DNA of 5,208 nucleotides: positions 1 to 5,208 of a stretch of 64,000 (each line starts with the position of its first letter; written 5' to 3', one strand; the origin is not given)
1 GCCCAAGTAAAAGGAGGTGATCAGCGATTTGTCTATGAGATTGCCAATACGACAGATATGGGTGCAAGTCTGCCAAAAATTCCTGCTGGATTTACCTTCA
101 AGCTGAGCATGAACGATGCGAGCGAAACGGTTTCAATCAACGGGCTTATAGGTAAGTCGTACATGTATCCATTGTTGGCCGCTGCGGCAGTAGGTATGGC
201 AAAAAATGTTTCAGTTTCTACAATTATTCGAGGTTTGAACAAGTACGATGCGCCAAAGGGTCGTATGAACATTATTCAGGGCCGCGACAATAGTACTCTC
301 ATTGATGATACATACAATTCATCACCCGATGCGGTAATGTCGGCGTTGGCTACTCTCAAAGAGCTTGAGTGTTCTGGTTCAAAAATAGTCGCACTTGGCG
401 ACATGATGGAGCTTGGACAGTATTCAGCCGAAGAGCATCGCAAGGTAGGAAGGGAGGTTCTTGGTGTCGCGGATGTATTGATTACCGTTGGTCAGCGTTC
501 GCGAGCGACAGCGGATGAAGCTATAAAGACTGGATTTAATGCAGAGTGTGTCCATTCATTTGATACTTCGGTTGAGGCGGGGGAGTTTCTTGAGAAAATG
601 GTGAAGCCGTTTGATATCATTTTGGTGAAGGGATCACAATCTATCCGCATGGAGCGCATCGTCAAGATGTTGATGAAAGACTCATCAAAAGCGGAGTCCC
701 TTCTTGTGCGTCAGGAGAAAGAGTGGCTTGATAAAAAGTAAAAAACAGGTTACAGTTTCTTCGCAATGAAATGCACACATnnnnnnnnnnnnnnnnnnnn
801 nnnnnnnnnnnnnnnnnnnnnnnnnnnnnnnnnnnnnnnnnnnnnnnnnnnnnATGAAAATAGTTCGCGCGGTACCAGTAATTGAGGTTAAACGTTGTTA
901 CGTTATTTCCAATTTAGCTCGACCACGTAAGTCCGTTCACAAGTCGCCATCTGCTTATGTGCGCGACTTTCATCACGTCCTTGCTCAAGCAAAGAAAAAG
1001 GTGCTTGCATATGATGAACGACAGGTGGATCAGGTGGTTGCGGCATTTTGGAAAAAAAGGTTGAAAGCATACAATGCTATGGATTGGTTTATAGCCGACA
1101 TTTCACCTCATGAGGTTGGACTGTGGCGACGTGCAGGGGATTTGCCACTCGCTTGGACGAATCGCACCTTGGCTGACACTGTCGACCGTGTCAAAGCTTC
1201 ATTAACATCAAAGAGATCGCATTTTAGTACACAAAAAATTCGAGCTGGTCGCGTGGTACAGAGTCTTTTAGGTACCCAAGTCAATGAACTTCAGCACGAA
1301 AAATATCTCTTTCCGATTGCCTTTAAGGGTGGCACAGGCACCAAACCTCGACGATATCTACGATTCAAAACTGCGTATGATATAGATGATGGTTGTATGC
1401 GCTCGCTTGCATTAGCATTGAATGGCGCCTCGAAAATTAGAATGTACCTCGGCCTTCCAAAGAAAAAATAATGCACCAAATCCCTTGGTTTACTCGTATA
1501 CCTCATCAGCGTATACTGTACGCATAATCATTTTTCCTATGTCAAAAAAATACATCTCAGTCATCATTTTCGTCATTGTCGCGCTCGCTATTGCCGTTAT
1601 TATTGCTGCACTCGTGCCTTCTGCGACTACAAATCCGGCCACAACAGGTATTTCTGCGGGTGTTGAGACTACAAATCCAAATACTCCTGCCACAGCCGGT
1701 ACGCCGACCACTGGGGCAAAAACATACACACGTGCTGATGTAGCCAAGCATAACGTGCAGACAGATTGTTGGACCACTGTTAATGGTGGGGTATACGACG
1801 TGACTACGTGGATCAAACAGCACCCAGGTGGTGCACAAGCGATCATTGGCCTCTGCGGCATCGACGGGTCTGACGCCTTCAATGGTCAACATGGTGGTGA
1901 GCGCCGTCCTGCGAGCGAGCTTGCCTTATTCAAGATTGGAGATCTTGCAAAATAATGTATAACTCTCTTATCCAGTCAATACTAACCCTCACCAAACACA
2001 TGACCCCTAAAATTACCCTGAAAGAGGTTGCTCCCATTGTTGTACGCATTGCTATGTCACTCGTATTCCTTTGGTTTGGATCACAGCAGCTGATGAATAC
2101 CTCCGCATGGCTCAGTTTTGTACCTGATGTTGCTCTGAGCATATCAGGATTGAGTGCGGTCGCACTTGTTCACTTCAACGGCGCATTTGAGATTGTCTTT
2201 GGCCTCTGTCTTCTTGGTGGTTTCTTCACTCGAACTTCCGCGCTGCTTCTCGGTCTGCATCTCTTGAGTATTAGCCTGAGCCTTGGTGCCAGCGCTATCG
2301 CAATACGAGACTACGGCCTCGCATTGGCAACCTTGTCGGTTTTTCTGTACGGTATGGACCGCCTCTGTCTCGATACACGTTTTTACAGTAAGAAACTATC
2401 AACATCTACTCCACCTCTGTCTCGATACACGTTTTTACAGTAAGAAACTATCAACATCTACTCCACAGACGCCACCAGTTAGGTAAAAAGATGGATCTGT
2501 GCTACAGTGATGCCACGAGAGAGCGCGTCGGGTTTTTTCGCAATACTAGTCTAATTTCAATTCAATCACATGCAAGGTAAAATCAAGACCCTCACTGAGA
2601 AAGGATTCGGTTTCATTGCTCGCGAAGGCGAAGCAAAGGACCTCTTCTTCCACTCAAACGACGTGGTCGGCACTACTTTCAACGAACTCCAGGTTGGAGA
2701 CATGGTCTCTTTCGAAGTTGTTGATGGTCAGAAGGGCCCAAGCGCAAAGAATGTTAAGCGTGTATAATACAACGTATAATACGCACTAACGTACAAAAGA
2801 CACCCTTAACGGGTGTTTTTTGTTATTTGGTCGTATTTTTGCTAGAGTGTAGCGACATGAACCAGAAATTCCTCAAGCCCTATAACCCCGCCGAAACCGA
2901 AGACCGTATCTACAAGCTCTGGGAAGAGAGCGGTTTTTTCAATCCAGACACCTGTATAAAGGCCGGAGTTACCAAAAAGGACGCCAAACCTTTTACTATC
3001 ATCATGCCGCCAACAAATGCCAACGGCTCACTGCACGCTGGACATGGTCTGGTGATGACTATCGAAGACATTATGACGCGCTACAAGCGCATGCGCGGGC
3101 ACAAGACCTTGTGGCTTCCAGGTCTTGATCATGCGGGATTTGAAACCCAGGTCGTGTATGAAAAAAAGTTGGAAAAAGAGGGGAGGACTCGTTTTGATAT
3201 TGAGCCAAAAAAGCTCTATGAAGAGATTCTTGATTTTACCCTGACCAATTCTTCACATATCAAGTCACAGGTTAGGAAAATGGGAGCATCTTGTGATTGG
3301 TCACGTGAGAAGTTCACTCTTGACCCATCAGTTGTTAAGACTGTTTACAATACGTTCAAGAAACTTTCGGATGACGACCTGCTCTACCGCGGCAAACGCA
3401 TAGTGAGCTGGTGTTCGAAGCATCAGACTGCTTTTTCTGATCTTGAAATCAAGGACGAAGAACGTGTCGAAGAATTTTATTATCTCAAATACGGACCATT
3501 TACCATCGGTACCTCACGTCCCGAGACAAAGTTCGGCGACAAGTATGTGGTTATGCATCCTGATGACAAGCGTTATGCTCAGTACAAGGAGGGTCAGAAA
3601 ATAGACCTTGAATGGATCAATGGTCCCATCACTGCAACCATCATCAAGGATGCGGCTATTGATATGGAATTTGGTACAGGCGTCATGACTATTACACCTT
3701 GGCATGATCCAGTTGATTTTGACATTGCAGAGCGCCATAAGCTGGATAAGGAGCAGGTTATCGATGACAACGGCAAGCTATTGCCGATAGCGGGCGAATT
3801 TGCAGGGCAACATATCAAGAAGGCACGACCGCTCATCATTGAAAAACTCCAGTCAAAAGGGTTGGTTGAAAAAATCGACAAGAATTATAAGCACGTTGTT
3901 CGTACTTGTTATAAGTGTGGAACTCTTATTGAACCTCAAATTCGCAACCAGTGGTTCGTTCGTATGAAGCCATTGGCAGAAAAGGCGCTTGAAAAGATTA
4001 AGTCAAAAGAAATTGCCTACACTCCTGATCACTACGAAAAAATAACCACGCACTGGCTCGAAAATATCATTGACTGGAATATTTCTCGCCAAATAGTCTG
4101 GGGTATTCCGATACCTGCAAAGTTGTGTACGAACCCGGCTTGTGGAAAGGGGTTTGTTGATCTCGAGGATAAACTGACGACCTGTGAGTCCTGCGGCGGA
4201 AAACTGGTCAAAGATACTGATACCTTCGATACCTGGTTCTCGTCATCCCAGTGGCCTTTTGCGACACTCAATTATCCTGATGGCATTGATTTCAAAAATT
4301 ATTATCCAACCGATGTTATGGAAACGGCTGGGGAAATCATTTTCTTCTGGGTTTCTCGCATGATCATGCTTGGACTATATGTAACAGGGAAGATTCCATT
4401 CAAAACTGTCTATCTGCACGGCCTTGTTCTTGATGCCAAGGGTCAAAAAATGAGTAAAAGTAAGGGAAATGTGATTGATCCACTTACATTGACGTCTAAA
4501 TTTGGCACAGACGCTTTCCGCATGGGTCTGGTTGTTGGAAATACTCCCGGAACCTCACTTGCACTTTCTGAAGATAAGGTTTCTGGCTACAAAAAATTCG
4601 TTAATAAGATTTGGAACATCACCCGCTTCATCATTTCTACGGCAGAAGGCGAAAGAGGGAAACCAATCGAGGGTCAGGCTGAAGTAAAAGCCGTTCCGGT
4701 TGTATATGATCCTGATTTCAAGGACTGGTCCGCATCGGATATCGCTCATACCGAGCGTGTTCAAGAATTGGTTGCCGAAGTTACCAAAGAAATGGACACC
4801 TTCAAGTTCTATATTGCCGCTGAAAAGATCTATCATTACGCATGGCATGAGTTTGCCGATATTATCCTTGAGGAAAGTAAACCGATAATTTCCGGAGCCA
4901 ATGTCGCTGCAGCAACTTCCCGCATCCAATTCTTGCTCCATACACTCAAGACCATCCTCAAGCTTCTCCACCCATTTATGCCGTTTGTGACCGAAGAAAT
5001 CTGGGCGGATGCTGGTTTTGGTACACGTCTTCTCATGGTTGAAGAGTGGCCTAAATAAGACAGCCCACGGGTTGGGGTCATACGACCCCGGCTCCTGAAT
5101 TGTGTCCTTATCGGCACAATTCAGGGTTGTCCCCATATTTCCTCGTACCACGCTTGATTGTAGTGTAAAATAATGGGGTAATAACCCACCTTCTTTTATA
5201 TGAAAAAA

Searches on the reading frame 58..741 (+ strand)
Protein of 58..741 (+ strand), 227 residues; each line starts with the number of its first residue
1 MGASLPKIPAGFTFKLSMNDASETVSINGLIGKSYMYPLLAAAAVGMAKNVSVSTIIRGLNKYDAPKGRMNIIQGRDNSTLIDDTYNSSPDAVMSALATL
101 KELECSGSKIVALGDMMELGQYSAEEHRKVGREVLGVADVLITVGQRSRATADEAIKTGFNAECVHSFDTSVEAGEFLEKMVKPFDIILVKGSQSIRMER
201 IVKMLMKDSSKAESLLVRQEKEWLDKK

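Call 34: search_protein_families(library=pfam, proteins=[window:58-741:+], max_evalue=0.001)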
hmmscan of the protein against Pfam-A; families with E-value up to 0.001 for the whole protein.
window:58-741:+ (227 aa): 1 family
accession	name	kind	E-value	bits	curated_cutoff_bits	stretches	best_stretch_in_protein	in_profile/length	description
PF02875.26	Mur_ligase_C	-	9.8e-20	72.1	28.4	1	68-193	1-126/127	Mur ligase, glutamate ligase domain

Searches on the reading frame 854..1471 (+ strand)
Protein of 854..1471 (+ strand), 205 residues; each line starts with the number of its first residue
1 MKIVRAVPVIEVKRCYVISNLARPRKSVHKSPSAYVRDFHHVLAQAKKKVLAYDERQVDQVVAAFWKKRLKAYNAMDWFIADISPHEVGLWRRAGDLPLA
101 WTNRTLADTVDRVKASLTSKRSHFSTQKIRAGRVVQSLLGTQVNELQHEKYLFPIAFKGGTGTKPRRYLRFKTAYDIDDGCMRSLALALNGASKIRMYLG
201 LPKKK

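Call 34: search_protein_families(library=pfam, proteins=[window:854-1471:+], max_evalue=0.001)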
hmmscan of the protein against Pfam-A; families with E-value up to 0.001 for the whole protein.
window:854-1471:+ (205 aa): 0 families

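Call 72: find_encoding_contigs(protein=window:854-1471:+, flank=10000, max_places=1)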
Protein window:854-1471:+ (205 aa): 15 contigs read that carry it; 1 place shown.
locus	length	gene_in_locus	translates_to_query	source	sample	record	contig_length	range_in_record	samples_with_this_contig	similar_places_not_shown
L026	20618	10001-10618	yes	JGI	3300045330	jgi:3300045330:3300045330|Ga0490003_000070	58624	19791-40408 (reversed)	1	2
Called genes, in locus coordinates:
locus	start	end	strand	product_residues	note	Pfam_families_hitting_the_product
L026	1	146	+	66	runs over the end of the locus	-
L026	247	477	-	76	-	PF04070:DUF378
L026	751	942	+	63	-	-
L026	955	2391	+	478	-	PF00479:G6PD_N, PF02781:G6PD_C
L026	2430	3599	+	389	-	PF00989:PAS (weak), PF13188:PAS_8 (weak), PF13426:PAS_9 (weak), PF00512:HisKA, PF02518:HATPase_c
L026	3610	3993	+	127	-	PF00072:Response_reg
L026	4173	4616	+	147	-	PF02381:MraZ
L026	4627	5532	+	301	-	PF01795:Methyltransf_5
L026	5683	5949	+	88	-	-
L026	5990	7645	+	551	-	PF03717:PBP_dimer, PF00905:Transpeptidase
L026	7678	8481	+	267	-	PF00398:RrnaAD (weak), PF01209:Ubie_methyltran, PF13489:Methyltransf_23, PF13847:Methyltransf_31, PF08241:Methyltransf_11, PF08242:Methyltransf_12, PF09445:Methyltransf_15 (weak), PF13649:Methyltransf_25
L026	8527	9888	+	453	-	PF08245:Mur_ligase_M, PF02875:Mur_ligase_C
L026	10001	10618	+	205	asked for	-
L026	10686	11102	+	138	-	PF00173:Cyt-b5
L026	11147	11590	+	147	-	PF07681:DoxX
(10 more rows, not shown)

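Call 83: search_protein_families(library=pfam, proteins=[window:854-1471:+], max_evalue=1)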
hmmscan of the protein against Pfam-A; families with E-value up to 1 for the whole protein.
window:854-1471:+ (205 aa): 0 families

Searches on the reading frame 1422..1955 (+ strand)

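Call 34: search_protein_families(library=pfam, proteins=[window:1422-1955:+], max_evalue=0.001)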
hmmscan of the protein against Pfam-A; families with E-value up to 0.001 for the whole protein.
window:1422-1955:+ (177 aa): 1 family
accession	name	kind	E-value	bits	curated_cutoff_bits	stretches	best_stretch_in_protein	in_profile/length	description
PF00173.33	Cyt-b5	-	1.2e-17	64.2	23.7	1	103-175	1-73/74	Cytochrome b5-like Heme/Steroid binding domain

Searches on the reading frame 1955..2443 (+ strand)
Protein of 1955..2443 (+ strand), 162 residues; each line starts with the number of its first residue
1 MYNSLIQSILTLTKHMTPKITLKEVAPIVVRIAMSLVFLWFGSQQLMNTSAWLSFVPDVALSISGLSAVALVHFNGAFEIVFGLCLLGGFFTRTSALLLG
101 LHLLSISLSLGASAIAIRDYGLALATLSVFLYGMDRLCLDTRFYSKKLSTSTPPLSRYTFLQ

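Call 34: search_protein_families(library=pfam, proteins=[window:1955-2443:+], max_evalue=0.001)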
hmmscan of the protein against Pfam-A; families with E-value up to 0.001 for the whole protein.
window:1955-2443:+ (162 aa): 1 family
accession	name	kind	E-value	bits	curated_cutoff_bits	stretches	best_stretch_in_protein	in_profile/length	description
PF07681.17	DoxX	-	1.5e-07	32.4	23.6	1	28-105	3-78/85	DoxX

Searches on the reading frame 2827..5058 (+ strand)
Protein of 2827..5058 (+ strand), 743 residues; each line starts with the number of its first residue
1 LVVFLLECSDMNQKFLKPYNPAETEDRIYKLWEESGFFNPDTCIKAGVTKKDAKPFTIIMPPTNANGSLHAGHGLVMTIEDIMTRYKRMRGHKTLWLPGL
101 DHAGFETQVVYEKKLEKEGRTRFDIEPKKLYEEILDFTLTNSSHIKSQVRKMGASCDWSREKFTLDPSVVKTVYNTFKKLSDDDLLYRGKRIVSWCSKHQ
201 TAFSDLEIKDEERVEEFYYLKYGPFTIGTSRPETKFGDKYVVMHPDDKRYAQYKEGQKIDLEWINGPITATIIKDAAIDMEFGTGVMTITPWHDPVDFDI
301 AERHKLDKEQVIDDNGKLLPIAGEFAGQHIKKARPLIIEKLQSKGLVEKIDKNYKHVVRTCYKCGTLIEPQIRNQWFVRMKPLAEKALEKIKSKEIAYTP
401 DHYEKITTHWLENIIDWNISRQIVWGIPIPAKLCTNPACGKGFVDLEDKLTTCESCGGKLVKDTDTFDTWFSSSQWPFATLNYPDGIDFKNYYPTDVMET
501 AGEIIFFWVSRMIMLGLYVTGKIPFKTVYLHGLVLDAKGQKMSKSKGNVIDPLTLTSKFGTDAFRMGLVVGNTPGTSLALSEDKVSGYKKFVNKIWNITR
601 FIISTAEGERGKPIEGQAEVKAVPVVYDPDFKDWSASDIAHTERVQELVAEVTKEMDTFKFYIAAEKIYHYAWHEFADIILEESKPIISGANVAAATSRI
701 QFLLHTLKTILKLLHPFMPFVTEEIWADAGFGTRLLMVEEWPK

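Call 34: search_protein_families(library=pfam, proteins=[window:2827-5058:+], max_evalue=0.001)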
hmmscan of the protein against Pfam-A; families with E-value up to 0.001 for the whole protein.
window:2827-5058:+ (743 aa): 4 families
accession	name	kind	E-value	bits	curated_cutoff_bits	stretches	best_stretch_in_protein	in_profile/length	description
PF00133.28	tRNA-synt_1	-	2e-118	396.2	22.7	1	28-571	2-404/414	tRNA synthetases class I (I, L, M and V)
PF08264.19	Anticodon_1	-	1.9e-24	86.7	25.1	1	644-743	7-106/148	Anticodon-binding domain of tRNA ligase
PF09334.17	tRNA-synt_1g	-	2e-22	80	20.1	3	65-209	10-136/391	tRNA synthetases class I (M)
PF13603.12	tRNA-synt_1_2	-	0.00035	20.6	25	0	278-316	106-144/185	Leucyl-tRNA synthetase, editing domain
